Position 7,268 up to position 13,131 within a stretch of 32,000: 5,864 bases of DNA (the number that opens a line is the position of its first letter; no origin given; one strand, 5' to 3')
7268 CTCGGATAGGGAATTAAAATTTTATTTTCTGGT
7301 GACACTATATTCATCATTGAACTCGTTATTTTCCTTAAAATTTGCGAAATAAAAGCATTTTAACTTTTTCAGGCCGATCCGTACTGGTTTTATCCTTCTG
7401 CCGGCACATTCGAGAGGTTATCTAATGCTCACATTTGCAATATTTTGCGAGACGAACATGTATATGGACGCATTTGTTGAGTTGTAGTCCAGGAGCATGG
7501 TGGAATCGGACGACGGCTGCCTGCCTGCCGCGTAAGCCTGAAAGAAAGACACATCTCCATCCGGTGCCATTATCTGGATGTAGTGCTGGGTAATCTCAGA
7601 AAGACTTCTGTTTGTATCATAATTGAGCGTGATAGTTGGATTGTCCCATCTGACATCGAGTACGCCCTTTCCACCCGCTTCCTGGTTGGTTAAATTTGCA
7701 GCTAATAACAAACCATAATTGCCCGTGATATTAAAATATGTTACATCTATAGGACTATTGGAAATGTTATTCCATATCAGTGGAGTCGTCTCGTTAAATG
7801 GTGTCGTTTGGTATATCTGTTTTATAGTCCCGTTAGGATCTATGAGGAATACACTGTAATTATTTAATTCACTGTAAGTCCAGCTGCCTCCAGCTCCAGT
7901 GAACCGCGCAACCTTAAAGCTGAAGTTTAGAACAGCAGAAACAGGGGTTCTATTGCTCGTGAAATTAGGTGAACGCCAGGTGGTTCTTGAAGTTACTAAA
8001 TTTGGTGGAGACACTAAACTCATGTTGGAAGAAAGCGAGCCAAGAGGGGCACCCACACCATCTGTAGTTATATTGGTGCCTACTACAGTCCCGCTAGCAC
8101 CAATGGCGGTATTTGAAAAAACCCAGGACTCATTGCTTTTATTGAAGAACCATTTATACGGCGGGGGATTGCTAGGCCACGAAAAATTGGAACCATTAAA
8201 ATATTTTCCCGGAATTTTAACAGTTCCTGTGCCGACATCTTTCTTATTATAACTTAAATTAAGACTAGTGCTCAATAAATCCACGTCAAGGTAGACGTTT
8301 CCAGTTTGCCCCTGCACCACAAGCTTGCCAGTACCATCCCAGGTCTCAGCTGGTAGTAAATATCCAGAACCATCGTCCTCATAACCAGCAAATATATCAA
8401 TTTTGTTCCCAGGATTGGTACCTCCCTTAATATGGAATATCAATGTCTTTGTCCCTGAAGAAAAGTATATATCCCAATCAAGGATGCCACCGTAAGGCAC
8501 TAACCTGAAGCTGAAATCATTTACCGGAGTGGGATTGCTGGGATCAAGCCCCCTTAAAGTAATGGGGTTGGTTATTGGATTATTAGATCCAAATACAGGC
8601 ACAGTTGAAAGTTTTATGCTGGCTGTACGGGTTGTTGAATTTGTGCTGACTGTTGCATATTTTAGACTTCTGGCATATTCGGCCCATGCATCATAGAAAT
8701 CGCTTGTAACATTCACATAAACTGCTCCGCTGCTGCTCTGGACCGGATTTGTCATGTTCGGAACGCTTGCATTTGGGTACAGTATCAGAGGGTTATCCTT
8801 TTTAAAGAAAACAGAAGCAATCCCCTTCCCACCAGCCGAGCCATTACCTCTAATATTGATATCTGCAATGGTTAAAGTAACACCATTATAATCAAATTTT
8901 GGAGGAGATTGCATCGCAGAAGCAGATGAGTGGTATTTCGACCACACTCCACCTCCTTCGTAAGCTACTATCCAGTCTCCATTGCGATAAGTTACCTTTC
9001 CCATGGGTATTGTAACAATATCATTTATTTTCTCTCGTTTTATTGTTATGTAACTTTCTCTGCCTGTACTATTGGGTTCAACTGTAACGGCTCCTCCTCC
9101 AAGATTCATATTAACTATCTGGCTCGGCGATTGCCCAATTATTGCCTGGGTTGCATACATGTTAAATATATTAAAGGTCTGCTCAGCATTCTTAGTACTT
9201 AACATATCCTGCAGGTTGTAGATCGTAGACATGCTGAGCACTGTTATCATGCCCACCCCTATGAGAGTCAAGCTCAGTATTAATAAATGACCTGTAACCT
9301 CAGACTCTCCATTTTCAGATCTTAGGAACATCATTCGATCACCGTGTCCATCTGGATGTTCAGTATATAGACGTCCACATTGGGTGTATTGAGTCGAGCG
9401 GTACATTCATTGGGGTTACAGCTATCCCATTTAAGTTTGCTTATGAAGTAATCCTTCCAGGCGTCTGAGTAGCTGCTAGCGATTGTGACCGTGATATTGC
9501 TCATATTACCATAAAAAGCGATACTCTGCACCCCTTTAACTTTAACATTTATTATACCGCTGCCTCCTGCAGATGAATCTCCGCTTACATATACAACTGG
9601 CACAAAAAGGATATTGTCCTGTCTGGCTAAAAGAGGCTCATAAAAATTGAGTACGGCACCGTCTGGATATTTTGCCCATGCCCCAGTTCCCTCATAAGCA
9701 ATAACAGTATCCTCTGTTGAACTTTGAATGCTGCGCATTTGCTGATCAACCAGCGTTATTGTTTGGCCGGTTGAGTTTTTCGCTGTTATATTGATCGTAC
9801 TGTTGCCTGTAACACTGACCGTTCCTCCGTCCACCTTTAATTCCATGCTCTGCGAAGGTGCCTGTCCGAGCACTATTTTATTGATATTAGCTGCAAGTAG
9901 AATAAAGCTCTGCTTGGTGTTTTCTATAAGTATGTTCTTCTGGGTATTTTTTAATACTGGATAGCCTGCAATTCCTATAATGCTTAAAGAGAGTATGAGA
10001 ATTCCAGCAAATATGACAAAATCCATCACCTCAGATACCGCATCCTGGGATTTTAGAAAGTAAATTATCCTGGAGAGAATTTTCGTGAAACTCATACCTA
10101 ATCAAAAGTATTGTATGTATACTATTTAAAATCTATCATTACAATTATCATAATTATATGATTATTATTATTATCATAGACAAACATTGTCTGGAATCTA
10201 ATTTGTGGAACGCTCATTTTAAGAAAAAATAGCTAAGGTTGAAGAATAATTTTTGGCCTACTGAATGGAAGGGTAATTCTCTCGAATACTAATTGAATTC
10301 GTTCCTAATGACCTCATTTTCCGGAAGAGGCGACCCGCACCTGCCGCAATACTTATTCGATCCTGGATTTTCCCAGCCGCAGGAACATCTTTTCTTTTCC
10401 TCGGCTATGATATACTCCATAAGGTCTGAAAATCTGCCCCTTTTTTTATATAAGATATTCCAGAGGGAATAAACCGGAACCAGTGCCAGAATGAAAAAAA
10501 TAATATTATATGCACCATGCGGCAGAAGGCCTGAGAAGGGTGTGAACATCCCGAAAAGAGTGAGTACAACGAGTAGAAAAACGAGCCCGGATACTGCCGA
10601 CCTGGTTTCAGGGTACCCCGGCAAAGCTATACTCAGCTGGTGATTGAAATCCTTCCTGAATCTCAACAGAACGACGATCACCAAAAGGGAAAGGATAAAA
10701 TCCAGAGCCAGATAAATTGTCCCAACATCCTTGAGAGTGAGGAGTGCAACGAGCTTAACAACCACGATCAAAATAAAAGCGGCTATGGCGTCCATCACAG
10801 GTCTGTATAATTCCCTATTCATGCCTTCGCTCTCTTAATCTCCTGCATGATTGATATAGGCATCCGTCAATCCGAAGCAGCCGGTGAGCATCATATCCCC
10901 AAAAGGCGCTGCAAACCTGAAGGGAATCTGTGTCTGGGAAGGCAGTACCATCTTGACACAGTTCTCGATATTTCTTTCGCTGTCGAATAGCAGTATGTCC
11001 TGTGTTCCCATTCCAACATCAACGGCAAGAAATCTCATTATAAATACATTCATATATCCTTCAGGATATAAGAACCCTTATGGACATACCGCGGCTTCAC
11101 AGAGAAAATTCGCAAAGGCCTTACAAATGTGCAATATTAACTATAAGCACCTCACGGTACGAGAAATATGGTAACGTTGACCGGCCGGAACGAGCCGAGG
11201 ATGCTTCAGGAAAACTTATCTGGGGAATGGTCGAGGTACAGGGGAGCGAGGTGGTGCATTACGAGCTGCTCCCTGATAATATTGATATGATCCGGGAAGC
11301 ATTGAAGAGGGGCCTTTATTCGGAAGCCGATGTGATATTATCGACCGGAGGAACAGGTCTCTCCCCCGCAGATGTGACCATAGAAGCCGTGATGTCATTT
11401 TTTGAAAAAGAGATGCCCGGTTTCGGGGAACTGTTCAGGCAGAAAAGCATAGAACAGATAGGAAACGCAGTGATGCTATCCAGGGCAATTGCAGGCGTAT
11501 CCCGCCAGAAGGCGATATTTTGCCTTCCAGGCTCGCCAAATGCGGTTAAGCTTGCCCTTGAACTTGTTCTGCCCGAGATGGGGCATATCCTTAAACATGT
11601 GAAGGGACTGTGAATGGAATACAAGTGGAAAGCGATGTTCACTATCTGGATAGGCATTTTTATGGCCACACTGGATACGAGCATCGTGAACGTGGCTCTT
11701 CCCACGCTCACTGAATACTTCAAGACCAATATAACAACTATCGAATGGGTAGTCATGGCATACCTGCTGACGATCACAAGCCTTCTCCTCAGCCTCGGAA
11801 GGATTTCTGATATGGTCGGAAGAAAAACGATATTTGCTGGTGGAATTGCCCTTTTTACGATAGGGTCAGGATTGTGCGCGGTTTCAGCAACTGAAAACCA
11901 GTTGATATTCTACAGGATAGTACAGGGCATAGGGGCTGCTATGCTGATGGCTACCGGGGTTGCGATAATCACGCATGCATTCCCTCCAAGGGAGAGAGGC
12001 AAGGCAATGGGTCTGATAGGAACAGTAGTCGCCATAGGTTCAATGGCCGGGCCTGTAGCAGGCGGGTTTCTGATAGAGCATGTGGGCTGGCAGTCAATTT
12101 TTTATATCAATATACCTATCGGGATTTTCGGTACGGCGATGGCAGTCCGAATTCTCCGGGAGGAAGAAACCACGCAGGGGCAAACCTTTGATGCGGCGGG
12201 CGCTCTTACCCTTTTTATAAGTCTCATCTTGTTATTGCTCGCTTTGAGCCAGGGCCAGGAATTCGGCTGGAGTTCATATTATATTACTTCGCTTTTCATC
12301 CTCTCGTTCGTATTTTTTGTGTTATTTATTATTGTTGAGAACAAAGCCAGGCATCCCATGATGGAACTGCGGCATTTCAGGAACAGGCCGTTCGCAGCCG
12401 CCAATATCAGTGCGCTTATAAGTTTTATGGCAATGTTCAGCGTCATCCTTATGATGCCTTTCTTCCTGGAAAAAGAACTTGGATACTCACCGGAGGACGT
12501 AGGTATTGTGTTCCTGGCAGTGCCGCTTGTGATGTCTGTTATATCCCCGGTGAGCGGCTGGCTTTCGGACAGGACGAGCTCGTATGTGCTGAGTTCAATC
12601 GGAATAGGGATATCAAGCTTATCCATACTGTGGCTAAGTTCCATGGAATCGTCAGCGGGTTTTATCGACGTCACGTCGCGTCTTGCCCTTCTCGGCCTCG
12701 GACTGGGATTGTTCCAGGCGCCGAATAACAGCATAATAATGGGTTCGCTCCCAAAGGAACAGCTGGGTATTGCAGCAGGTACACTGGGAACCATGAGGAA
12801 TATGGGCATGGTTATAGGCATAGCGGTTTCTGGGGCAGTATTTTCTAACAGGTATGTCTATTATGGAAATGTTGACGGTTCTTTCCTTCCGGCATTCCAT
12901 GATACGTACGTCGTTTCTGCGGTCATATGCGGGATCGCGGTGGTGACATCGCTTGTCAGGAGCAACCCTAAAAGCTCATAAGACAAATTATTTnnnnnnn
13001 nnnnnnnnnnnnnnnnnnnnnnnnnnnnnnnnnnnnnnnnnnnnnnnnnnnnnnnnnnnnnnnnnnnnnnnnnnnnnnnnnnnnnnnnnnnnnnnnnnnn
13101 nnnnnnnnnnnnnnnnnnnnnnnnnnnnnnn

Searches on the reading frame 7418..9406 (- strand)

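Call 8: search_protein_families(library=pfam, proteins=[window:7418-9406:-], max_evalue=0.0001)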
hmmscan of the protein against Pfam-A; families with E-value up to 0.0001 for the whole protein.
window:7418-9406:- (662 aa): 2 families
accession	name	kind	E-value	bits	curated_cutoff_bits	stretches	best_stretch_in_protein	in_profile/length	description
PF23960.2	DUF7289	-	1.1e-18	68.1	27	1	34-258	3-212/238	Family of unknown function (DUF7289)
PF23985.1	DUF7308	-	7.6e-10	39.6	27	1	291-394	7-124/200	Domain of unknown function (DUF7308)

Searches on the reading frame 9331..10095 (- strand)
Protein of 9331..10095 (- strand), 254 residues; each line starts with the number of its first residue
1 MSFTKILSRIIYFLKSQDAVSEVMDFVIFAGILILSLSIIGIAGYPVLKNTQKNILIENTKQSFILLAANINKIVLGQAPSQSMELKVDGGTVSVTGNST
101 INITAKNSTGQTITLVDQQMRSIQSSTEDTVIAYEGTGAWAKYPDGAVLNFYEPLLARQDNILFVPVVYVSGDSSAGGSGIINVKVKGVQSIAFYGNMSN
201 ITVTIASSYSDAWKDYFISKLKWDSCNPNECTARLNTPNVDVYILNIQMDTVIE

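Call 8: search_protein_families(library=pfam, proteins=[window:9331-10095:-], max_evalue=0.0001)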
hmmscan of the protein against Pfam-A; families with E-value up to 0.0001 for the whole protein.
window:9331-10095:- (254 aa): 1 family
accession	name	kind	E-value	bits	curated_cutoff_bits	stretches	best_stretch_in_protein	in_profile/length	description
PF23960.2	DUF7289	-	1.8e-24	87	27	1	19-227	2-208/238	Family of unknown function (DUF7289)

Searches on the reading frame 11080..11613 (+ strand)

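Call 8: search_protein_families(library=pfam, proteins=[window:11080-11613:+], max_evalue=0.0001)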
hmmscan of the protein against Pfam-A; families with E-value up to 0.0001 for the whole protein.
window:11080-11613:+ (177 aa): 1 family
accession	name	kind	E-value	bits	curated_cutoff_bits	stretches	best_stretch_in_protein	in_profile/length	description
PF00994.29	MoCF_biosynth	-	1.1e-33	116.4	26.6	1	18-168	1-143/144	Probable molybdopterin binding domain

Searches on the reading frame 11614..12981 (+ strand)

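Call 8: search_protein_families(library=pfam, proteins=[window:11614-12981:+], max_evalue=0.0001)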
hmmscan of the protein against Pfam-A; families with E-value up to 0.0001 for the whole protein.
window:11614-12981:+ (455 aa): 2 families
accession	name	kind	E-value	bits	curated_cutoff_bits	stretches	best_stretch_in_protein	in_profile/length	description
PF07690.21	MFS_1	-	4e-66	223.7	33.4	2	11-402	1-346/347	Major Facilitator Superfamily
PF00083.30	Sugar_tr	-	5.6e-07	29.2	22.3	1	10-175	4-186/452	Sugar (and other) transporter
